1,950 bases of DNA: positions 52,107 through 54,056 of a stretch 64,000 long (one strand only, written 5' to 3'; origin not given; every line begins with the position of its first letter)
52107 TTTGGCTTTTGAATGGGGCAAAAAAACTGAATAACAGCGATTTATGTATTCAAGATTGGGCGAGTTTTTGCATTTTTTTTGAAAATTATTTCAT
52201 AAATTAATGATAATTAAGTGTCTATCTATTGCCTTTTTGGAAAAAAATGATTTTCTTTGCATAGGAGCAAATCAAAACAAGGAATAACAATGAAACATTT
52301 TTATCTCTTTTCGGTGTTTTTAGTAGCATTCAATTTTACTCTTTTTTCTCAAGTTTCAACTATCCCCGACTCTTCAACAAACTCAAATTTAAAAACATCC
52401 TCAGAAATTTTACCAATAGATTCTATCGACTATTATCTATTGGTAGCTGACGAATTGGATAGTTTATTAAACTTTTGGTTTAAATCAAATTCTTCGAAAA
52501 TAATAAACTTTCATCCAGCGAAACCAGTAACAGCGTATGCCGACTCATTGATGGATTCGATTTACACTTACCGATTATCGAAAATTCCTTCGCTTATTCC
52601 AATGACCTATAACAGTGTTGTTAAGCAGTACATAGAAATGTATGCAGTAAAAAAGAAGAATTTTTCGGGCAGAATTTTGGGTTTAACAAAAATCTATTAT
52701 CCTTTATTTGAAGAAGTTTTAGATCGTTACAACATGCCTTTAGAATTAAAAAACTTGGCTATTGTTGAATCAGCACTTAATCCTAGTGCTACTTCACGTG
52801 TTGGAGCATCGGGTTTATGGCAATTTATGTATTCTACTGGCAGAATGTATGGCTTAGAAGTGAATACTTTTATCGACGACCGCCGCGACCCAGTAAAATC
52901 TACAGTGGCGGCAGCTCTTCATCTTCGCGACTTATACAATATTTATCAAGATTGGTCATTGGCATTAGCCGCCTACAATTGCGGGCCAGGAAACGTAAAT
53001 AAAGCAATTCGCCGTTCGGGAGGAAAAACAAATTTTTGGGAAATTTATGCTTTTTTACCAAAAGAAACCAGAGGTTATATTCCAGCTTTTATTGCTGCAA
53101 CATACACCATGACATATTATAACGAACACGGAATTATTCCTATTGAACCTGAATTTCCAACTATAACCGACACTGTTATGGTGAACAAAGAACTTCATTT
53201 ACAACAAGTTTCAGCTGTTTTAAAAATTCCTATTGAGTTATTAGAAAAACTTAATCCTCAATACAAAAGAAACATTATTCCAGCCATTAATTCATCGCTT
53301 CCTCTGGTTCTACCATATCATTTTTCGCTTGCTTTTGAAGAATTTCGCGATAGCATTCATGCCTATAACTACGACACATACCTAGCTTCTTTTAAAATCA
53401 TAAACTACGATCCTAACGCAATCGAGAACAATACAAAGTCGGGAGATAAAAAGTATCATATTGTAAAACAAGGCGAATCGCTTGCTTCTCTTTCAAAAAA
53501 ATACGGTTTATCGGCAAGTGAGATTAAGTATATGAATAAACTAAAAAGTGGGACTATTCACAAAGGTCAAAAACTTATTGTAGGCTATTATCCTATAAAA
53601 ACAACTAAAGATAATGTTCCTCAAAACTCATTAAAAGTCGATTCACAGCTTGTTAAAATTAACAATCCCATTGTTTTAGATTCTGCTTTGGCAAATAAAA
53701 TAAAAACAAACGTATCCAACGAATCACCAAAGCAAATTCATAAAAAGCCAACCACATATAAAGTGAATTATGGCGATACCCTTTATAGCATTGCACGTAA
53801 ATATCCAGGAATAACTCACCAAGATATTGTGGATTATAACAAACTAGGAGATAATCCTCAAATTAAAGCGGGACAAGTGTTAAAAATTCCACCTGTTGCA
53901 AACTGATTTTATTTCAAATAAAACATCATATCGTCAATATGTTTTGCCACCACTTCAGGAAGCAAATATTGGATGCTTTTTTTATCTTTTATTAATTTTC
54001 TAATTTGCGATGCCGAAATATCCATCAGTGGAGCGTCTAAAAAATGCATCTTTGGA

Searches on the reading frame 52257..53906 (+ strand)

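Call 67: search_protein_families(library=ncbifam, proteins=[window:52257-53906:+], max_evalue=1e-10)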
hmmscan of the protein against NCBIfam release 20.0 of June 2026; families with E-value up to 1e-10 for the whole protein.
window:52257-53906:+ (549 aa): 5 families
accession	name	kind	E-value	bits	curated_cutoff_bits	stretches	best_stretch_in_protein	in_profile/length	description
NF008050.0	PRK10783.1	equivalog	6.9e-59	199.4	508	1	122-447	80-392/457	murein transglycosylase D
NF047373.1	BB0259_flg_lyt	exception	3.8e-11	42.5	234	1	170-290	572-695/705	flagellar assembly lytic transglycosylase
NF010723.1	PRK14125.1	equivalog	5.3e-11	42.3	60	0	493-545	28-85/87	cell division suppressor protein YneA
NF047755.1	LIC_10271_M23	exception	6.9e-11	42.3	180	0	495-546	21-71/207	LIC_10271 family cell wall hydrolase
NF050804.1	CellDivDipMCaul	equivalog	9.6e-11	41.2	900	0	493-546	128-180/634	cell division endopeptidase DipM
